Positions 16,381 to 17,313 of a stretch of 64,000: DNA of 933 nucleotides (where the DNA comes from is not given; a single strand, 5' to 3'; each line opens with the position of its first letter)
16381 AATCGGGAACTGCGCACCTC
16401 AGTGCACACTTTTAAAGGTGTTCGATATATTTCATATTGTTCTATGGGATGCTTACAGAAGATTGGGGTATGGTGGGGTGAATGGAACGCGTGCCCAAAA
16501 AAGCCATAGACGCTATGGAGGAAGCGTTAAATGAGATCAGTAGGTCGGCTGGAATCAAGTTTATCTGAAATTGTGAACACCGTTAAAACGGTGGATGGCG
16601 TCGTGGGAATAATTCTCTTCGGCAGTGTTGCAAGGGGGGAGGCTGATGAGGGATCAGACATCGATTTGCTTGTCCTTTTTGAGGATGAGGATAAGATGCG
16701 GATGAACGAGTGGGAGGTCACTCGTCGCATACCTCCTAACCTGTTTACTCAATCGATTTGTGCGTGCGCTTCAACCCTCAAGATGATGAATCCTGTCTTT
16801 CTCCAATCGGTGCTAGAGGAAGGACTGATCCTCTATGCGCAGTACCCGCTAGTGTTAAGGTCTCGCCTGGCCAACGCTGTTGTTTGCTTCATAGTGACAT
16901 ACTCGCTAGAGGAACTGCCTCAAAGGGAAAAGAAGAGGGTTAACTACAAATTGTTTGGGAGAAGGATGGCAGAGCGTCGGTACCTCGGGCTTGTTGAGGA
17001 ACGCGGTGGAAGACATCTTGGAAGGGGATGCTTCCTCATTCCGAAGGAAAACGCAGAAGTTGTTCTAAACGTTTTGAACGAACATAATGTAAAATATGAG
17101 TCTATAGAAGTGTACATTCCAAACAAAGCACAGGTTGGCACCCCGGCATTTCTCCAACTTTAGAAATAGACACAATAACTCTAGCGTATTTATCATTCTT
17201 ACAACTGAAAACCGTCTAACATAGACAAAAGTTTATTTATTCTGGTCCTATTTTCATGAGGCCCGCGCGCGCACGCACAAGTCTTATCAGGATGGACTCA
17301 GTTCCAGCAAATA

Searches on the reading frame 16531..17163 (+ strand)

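Call 68: search_protein_families(library=pfam, max_evalue=0.00001, proteins=[window:16531-17163:+])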
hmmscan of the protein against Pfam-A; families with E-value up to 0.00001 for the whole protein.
window:16531-17163:+ (210 aa): 2 families
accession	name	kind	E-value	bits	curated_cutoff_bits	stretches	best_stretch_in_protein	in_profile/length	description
PF01909.29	NTP_transf_2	-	2e-12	47.8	21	1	11-59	1-47/93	Nucleotidyltransferase domain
PF18765.7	Polbeta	-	1.2e-10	41.8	26.9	1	13-103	2-89/93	Polymerase beta, Nucleotidyltransferase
